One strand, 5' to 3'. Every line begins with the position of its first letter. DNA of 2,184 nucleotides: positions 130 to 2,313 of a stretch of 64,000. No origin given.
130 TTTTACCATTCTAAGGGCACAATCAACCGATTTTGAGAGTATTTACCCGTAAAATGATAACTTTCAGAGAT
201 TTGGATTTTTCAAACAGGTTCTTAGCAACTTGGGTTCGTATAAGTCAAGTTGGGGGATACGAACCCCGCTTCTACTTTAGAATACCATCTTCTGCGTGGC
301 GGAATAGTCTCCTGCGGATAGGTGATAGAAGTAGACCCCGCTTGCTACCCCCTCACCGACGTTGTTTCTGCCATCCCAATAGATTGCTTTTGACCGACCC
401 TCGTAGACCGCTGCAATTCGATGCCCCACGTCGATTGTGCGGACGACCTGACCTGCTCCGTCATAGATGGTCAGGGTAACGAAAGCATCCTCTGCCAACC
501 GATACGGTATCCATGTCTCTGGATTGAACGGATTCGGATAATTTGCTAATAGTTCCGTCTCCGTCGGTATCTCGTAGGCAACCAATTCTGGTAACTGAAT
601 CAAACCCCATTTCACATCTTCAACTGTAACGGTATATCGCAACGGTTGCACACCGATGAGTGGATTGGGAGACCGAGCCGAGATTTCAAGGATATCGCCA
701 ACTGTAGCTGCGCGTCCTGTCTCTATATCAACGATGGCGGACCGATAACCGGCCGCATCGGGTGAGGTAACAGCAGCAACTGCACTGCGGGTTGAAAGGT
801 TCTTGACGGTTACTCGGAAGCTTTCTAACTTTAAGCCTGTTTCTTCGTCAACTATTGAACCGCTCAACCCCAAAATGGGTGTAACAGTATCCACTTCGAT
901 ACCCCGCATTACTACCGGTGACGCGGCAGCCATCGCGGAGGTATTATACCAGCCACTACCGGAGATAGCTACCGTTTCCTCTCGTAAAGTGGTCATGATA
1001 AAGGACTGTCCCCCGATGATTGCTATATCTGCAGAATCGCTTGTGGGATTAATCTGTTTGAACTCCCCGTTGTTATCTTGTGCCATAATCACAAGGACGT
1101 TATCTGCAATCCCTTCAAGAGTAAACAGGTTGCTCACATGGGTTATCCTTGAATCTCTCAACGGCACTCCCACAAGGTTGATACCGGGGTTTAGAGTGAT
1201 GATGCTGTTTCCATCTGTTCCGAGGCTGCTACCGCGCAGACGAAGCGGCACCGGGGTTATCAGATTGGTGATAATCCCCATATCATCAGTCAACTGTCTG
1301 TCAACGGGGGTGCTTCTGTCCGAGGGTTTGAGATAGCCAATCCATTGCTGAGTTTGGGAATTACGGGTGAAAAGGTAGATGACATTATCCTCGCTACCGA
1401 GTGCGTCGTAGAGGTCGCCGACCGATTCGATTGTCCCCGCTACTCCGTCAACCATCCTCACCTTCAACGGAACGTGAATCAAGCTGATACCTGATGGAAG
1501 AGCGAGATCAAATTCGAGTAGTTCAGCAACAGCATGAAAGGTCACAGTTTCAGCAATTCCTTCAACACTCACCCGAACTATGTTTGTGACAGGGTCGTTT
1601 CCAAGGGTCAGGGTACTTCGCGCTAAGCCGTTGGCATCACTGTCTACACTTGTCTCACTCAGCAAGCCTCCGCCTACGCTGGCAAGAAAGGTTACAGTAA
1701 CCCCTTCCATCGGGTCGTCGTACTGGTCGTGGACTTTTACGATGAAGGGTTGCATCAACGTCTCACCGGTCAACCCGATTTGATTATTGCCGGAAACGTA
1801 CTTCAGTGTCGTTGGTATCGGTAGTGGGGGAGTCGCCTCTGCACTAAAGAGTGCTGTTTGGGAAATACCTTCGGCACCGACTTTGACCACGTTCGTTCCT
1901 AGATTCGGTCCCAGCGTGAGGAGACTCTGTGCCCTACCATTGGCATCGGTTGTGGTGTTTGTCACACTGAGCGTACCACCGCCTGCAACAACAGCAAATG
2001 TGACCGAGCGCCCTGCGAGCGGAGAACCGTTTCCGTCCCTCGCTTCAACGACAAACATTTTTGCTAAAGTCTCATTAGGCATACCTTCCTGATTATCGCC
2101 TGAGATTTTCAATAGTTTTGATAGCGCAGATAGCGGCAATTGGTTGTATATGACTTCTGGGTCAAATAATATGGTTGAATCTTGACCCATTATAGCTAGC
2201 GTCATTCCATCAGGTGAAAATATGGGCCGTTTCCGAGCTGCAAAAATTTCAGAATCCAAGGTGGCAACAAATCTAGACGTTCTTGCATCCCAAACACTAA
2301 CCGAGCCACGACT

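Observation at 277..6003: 1.9k-aa mosaic T9SS cargo protein combining LRR, metzincin-like protease, WD40 propeller and Big domains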

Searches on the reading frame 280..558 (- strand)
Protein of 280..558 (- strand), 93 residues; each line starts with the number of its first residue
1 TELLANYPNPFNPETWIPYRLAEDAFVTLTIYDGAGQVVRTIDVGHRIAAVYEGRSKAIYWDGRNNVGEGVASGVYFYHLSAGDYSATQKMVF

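Call 71: search_solved_structures(query=window:280-558:-, max_evalue=10, show_alignments=3)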
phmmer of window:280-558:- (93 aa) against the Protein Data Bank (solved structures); distinct sequences matched with E-value up to 10: 6.
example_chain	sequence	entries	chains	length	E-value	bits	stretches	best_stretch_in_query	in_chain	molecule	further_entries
7eh9_A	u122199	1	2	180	0.0029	21.2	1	26-84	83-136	Basal-body rod modification protein FlgD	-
7bhq_A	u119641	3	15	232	0.0046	20.6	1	26-84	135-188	Basal-body rod modification protein FlgD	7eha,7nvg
3osv_A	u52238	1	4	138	0.1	16.2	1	26-80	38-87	Flagellar basal-body rod modification protein FlgD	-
6za2_A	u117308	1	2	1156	0.21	15.2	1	7-80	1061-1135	Por secretion system protein porU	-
4ypj_A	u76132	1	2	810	1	13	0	24-50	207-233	Beta galactosidase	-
8q2h_A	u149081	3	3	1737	2.6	11.7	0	24-50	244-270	beta-galactosidase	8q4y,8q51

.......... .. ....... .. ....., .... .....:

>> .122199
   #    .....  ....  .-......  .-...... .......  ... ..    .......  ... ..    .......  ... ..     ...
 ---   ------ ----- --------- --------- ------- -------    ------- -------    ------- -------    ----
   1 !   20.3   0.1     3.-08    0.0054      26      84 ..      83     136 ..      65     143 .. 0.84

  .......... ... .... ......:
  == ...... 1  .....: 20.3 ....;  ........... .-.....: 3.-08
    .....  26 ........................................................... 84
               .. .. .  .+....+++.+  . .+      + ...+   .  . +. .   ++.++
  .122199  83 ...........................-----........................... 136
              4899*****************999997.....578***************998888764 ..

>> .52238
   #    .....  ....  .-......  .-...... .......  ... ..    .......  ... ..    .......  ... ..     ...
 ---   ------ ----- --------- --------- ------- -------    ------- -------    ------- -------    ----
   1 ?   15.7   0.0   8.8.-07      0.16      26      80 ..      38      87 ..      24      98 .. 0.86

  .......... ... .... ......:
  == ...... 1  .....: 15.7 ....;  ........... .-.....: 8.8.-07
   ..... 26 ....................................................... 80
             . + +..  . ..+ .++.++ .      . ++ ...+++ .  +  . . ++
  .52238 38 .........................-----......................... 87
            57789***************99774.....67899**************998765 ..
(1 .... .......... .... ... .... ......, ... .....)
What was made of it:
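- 280..558 (-): C-terminal sorting-type Ig-like domain, aa 1816-1908 (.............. ... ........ ... QKMVF). Against PDB sequences: FlgD E 0.003, PorU C-terminal domain E 0.21 (call 71).
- On T9SS type A C-terminal-domain cargo: Best PDB sequence matches are FlgD (E 0.003), then the PorU C-terminal domain (E 0.21) (call 71).
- Closest known: Type A C-terminal-domain cargo of the Bacteroidota type IX secretion system. Different: The tail is closer in sequence to the FlgD Ig domain than to solved T9SS C-terminal domains (call 71).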

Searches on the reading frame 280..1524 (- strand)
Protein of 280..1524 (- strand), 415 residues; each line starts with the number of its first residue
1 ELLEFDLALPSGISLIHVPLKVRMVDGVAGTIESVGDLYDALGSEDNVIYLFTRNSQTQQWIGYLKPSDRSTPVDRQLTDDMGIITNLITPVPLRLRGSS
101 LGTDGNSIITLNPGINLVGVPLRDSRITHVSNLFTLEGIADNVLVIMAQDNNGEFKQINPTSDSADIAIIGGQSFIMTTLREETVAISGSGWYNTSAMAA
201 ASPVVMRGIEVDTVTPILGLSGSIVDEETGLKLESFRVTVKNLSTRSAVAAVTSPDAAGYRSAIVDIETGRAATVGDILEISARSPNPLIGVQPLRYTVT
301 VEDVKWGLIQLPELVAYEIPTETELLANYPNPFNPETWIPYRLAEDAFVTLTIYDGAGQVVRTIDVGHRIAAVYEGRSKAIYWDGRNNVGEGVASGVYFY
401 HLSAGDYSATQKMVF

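Call 6: search_protein_families(library=pfam, proteins=[window:280-1524:-], max_evalue=1)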
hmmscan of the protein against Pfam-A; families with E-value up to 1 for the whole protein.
seq(415 aa): 4 families
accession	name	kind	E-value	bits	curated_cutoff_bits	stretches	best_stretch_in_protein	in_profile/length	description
PF13860.13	FlgD_ig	-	1.4e-08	35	27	1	345-404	20-75/79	FlgD Ig-like domain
PF13585.12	CHU_C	-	0.00025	21.6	27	1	372-406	40-75/86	CHU_C Type IX secretion signal domain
PF18962.6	Por_Secre_tail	-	0.00036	21.2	27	1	329-414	2-74/75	Secretion system C-terminal sorting domain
PF13620.12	CarboxypepD_reg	-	0.14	13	32.3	1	220-255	2-36/82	Carboxypeptidase regulatory-like domain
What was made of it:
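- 280..558 (-): FlgD_ig 35 bits against 27; Por_Secre_tail 21.2 bits against 27 (call 6).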

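Call 44: predict_structure(alignment_id=A2)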
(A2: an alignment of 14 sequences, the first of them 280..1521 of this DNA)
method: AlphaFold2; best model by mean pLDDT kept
length: 414 residues; sequences in the alignment: 14
mean_pLDDT: 63.9   pTM: 0.59
mean pLDDT of the five models: 63.9, 58.4, 55.3, 53.3, 49.3
residues with pLDDT >= 90: 15; 70-90: 193; 50-70: 76; < 50: 130
segments of 3 or more residues with pLDDT < 50: 197-214, 249-257, 264-269, 319-414
pLDDT, mean of each block of 10 residues (from residue 1): 82 84 90 88 83 73 65 77 84 88 86 84 87 88 80 70 71 85 89 58 34 54 72 69 56 48 49 71 66 74 67 65 32 31 34 39 37 30 37 31 25 22
secondary structure, 60 per line:
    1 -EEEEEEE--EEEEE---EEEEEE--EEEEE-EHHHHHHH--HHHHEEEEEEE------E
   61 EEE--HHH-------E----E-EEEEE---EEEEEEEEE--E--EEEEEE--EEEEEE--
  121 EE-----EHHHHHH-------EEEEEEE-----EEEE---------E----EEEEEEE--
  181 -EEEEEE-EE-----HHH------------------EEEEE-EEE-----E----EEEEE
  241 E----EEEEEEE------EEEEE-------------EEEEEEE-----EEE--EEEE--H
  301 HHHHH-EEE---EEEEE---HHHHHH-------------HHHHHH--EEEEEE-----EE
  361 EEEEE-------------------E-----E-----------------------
elements in order: E2-8 E11-15 E19-24 E27-31 H34-40 H43-46 E47-53 E60-63 E83-87 E91-99 E105-110 E113-118 H129-134 E142-148 E154-157 E172-178 E182-187 E217-221 E223-225 E236-241 E246-252 E259-263 E277-283 E289-291 E294-297 H300-305 E307-309 E313-317 H321-326 H340-345 E348-353 E359-365
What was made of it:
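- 559..1521 (-): Unannotated 'mod' module, aa 1495-1815: a beta-rich domain of about 195 aa followed by a transthyretin/CarboxypepD_reg-like beta-sandwich. In relatives it always lies directly before the tail. Model pLDDT 80-90 for the first 195 residues (call 44).
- The tail was not confidently modelled (pLDDT about 30, call 44).
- Tried and rejected: Modelling the tail: pLDDT about 30 (call 44), so no fold test of the C-terminal domain was possible.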

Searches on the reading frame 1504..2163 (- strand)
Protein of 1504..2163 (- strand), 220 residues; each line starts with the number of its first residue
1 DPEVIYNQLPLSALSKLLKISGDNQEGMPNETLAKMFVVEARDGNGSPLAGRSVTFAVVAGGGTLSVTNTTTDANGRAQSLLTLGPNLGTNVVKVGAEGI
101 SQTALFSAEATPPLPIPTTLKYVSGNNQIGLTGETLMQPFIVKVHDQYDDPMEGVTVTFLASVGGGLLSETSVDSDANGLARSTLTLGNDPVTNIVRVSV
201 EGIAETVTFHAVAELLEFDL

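Call 6: search_protein_families(library=pfam, proteins=[window:1504-2163:-], max_evalue=1)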
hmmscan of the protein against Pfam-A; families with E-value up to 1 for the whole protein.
seq(220 aa): 5 families
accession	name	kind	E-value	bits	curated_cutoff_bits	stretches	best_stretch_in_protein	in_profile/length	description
PF02369.22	Big_1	-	5.8e-18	65.2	34.9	2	23-84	7-68/93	Bacterial Ig-like domain (group 1)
PF09134.16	Invasin_D3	-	8.5e-11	42.7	33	2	30-103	17-90/98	Invasin, domain 3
PF17789.7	MG4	-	1.4e-06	28.8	24.7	2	37-80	18-58/95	Macroglobulin domain MG4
PF13620.12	CarboxypepD_reg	-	1.8e-05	25.5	32.3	2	42-104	7-63/82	Carboxypeptidase regulatory-like domain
PF20598.4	DUF6795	-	0.18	12.5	27.4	0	45-77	8-40/103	Domain of unknown function (DUF6795)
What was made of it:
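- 1525..2118 (-): Two Big_1 (invasin/intimin-type) Ig-like domains, aa 1296-1493. Big_1 65 bits in two stretches; Invasin_D3 43 bits (call 6).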
